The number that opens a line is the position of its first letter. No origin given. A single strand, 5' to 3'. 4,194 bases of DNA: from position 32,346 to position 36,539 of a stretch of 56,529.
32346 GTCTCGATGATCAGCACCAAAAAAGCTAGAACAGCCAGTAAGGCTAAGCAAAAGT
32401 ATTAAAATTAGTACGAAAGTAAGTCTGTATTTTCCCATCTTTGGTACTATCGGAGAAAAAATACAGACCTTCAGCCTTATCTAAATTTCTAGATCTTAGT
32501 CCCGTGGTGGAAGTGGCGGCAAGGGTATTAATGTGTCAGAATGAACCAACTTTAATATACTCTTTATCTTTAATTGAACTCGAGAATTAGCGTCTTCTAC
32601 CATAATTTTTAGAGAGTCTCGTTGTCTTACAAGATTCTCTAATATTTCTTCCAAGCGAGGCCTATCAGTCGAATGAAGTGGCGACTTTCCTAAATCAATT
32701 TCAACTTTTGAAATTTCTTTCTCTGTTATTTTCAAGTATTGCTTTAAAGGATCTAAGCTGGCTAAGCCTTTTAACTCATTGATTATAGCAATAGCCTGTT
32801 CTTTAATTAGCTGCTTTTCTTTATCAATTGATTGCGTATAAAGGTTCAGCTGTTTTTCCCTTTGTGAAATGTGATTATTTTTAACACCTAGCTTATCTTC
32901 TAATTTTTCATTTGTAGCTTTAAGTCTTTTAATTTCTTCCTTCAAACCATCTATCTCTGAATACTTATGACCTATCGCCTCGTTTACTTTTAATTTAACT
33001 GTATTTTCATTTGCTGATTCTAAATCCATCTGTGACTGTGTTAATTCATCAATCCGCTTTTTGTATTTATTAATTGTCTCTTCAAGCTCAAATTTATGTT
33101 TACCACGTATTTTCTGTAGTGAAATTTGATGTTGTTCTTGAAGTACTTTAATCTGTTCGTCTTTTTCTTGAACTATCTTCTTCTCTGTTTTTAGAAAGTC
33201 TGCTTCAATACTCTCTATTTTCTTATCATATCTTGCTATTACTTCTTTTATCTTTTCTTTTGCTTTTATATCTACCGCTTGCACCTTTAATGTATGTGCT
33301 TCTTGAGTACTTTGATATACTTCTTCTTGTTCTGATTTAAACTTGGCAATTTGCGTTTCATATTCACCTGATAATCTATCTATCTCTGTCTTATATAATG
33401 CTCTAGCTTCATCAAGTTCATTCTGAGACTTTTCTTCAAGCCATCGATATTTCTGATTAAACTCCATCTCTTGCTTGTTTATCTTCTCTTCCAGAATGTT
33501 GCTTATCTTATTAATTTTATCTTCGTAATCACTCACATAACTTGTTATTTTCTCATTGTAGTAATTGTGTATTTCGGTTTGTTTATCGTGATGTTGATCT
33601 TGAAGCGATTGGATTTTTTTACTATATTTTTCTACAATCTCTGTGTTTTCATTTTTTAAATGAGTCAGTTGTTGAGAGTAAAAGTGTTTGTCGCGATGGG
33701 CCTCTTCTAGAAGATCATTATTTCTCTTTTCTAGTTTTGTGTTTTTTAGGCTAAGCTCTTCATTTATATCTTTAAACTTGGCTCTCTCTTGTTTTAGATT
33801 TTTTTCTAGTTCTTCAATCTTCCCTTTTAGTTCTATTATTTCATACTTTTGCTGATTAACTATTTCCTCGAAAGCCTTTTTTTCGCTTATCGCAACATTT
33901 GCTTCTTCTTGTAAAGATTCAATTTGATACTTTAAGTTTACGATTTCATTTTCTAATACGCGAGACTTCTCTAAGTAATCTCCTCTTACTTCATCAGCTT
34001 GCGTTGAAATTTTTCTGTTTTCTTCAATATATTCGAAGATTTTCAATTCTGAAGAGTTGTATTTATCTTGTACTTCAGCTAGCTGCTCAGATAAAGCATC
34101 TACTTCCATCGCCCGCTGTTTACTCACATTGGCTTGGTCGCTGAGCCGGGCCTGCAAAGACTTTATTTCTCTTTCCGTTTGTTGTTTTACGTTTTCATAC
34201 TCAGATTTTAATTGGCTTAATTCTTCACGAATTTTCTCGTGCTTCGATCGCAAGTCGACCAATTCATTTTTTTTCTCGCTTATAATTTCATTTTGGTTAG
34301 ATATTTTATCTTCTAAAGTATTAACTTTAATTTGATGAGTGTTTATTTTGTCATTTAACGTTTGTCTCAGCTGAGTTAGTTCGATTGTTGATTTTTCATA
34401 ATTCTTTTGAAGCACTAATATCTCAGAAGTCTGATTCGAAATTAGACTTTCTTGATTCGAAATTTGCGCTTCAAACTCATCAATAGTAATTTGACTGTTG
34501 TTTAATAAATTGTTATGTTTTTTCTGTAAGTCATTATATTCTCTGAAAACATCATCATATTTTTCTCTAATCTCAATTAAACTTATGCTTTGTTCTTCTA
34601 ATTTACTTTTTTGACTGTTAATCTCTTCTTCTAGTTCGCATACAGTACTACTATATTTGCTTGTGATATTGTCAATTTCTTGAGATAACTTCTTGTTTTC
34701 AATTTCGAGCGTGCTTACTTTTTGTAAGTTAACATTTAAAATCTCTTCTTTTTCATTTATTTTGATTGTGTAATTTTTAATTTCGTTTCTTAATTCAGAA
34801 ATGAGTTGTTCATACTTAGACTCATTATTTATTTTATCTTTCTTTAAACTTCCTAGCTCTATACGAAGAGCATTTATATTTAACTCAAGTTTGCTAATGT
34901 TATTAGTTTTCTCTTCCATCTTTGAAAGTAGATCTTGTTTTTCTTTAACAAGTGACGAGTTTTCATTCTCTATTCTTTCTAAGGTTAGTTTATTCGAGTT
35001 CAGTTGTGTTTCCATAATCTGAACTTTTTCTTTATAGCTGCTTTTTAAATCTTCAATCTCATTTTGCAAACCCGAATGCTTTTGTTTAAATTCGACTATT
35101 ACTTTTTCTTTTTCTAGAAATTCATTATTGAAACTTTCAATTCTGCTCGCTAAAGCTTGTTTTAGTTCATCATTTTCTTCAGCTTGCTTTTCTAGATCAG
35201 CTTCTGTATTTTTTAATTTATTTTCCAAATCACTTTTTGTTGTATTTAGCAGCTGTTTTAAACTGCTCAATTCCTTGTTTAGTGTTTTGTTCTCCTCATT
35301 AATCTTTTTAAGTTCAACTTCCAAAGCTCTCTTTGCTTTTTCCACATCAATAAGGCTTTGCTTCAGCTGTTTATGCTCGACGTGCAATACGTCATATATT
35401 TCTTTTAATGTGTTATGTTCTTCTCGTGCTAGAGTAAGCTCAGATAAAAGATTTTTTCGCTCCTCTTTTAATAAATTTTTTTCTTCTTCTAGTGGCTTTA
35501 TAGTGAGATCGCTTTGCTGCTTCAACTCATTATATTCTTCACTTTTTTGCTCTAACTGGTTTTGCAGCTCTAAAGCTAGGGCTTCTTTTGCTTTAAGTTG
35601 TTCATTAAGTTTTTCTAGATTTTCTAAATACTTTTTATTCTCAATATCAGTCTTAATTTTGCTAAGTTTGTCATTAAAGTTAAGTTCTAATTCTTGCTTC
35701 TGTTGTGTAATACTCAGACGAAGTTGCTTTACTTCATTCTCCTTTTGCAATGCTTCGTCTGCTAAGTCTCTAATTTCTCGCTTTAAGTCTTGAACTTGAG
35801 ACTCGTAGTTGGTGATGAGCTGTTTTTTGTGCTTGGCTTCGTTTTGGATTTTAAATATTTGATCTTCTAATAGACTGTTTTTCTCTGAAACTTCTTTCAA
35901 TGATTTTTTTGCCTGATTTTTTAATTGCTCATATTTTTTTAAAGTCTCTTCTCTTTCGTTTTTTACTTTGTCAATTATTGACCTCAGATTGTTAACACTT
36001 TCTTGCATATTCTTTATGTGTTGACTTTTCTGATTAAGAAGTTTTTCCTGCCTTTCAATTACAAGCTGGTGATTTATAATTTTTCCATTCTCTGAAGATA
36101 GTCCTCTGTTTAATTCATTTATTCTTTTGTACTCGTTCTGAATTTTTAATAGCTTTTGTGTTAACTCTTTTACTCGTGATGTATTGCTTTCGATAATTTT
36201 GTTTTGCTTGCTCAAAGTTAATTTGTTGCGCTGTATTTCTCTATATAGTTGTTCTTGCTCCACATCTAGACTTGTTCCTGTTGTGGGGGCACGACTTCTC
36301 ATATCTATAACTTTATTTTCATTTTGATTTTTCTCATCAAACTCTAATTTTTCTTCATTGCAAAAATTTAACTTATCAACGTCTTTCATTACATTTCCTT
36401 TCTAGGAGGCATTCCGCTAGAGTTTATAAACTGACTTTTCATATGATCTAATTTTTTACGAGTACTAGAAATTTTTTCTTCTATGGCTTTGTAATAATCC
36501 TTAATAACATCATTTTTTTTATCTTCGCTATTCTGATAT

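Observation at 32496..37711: GYF-domain membrane protein translationally coupled to a 1297-aa coiled coil that ends in a PLPPLPP tail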

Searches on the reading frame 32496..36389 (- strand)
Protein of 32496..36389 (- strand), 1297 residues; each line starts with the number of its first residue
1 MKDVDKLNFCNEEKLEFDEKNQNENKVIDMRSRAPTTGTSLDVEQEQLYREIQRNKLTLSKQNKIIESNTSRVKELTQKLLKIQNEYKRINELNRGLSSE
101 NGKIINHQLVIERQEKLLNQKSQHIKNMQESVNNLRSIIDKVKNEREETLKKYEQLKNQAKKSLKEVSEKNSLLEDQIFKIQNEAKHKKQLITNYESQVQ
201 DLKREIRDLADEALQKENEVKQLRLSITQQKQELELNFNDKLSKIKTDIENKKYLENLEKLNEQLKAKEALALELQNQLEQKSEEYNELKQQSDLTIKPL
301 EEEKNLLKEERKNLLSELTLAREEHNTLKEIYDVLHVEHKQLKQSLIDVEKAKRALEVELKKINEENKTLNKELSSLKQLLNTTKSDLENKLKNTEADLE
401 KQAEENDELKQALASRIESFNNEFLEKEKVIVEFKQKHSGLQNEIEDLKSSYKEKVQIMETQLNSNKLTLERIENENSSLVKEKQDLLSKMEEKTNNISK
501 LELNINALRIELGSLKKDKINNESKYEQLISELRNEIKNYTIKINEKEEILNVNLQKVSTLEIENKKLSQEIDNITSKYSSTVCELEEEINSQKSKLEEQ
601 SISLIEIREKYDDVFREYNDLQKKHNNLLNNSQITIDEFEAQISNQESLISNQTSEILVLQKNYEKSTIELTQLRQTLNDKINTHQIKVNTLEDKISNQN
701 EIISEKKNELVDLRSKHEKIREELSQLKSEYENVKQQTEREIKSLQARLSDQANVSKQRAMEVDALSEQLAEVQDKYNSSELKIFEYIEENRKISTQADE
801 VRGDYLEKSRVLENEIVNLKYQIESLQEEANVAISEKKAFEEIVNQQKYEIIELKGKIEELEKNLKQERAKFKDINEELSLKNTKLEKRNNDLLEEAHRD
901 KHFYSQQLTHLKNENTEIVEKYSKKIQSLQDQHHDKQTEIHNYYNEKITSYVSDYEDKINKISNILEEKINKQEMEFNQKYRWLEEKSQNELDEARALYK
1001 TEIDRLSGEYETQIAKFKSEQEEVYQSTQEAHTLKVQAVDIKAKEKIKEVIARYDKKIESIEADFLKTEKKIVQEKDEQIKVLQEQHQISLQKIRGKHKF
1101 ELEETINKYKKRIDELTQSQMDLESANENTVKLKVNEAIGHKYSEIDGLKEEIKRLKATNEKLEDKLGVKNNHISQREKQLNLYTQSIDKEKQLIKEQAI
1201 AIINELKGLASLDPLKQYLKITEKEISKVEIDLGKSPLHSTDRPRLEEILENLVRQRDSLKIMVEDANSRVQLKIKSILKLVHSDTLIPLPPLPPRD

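Call 3: search_protein_families(library=pfam, proteins=[window:32496-36389:-], max_evalue=0.1)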
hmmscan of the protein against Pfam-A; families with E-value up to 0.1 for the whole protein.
window:32496-36389:- (1297 aa): 4 families
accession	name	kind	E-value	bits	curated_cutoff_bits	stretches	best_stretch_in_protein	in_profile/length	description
PF15619.11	Lebercilin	-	1.4e-05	25.2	34.3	1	334-455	71-189/193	Ciliary protein causing Leber congenital amaurosis disease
PF19220.6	Rod_CreS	-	0.00014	21.5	100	1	706-907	4-204/359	Crescentin, rod domain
PF17060.10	MPS2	-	0.00058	19.5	28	1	646-740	150-239/395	Monopolar spindle protein 2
PF00038.26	Filament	-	0.0031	17.6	40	2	637-878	50-285/313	Intermediate filament protein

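Call 49: search_protein_families(library=ncbifam, proteins=[window:32496-36389:-], max_evalue=0.01)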
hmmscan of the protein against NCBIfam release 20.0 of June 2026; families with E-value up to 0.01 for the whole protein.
window:32496-36389:- (1297 aa): 5 families
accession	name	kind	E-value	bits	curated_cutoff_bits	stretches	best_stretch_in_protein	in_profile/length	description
TIGR02168.1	SMC_prok_B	equivalog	7.8e-17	60.3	567.35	4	524-750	263-494/1181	chromosome segregation protein SMC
TIGR02169.1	SMC_prok_A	equivalog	1.6e-14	52.6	729.4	2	635-893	239-500/1165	chromosome segregation protein SMC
NF045487.1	ASRP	equivalog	6e-12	44.9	300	3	462-834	129-480/593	archaea-specific SMC-related protein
TIGR04523.1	Mplasa_alph_rch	subfamily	4.6e-05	21.6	270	1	150-583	206-644/745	helix-rich protein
NF002572.0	PRK02224.1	equivalog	0.0031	15.8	1087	0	762-1027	200-445/888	DNA double-strand break repair ATPase Rad50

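Call 88: search_protein_families(library=padloc, proteins=[window:32496-36389:-], max_evalue=0.01)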
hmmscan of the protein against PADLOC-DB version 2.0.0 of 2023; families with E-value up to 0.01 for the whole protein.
window:32496-36389:- (1297 aa): 3 families
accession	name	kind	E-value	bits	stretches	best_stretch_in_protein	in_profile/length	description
PDLC00553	JetC2|JetC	-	5e-06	22.7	1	307-694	750-1110/1361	DUF3584 domain; MukB-like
PDLC00551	JetC2|JetC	-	0.0073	12.2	1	492-777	737-1015/1365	DUF3584 domain; MukB-like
PDLC00582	JetC3|JetC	-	0.0092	11.8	2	121-579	753-1187/1472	DUF3584 domain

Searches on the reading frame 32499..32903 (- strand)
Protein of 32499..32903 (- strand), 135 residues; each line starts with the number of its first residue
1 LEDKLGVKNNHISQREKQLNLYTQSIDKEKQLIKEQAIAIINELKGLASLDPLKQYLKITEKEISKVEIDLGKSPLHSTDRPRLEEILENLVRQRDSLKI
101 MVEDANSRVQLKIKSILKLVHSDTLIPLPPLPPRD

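Call 85: search_solved_structures(query=A8, max_evalue=1)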
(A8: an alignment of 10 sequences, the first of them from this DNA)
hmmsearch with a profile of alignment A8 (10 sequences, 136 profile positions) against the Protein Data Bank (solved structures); distinct sequences matched with E-value up to 1: 51.
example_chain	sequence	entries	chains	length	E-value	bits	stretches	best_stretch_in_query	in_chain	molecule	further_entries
2p22_C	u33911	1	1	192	0.025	18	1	71-105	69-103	Protein SRN2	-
7uvj_A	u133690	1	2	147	0.084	16.3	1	21-115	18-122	Apolipoprotein E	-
3jqh_A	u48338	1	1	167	0.088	16.2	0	59-108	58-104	C-type lectin domain family 4 member M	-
1bz4_A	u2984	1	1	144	0.17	15.3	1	21-116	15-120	PROTEIN (APOLIPOPROTEIN E)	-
1lpe_A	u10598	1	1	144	0.17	15.3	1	21-116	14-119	APOLIPOPROTEIN E3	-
1le2_A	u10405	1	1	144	0.18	15.3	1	21-116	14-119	APOLIPOPROTEIN E2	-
8cqz_B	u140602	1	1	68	0.18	15.2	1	27-86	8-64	Guided entry of tail-anchored proteins factor 1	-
7o39_A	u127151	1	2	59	0.22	14.9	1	57-108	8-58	DivIVA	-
1or2_A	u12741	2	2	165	0.23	14.9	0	21-115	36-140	APOLIPOPROTEIN E | PROTEIN (APOLIPOPROTEIN E)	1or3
6nr8_2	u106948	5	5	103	0.24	14.8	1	60-121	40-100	Prefoldin subunit 2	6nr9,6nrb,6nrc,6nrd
1ea8_A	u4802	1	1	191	0.34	14.3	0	21-114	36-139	APOLIPOPROTEIN E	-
6tao_A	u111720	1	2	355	0.35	14.3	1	5-84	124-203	Non-hemolytic enterotoxin lytic component L1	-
6w08_A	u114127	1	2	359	0.35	14.3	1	5-84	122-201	Motility Associated Killing Factor E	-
2kc3_A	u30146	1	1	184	0.35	14.3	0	21-115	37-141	Apolipoprotein E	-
5xmc_A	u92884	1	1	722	0.36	14.2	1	78-133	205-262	E3 ubiquitin-protein ligase Itchy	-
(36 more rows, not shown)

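Call 86: search_protein_families(library=pfam, alignment_id=A8, max_evalue=0.1)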
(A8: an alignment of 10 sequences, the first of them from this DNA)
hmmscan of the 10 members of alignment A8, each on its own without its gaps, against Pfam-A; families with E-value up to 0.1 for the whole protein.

A. member 1, seq(135 aa): 0 families

B. families by the number of members that match (of 10 scanned): 27 families (the first 25 are shown)
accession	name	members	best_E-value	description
PF22672.1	DBL_C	2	0.0021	Duffy-binding-like domain, C-terminal subdomain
PF09361.15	Phasin_2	2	0.013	Phasin protein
PF05791.16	Bacillus_HBL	1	0.0022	Bacillus haemolytic enterotoxin (HBL)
PF04977.20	DivIC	1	0.0049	Septum formation initiator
PF16809.10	NleF_casp_inhib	1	0.006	NleF caspase inhibitor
PF20654.3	Sec3_C-term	1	0.011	Exocyst complex component Sec3, C-terminal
PF13949.11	ALIX_LYPXL_bnd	1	0.017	ALIX V-shaped domain binding to HIV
PF06288.18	DUF1040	1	0.017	Protein of unknown function (DUF1040)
PF07830.18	PP2C_C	1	0.02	Protein serine/threonine phosphatase 2C, C-terminal domain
PF10255.15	Paf67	1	0.021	RNA polymerase I-associated factor PAF67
PF04003.17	Utp12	1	0.025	Dip2/Utp12 Family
PF21445.3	ADDB_N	1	0.029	ADDB, N-terminal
PF02382.20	RTX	1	0.036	N-terminal domain in RTX protein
PF20292.4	MC7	1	0.038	ABC-three component (ABC-3C) system Middle Component 7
PF13871.12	Helicase_C_4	1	0.04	C-terminal domain on Strawberry notch homologue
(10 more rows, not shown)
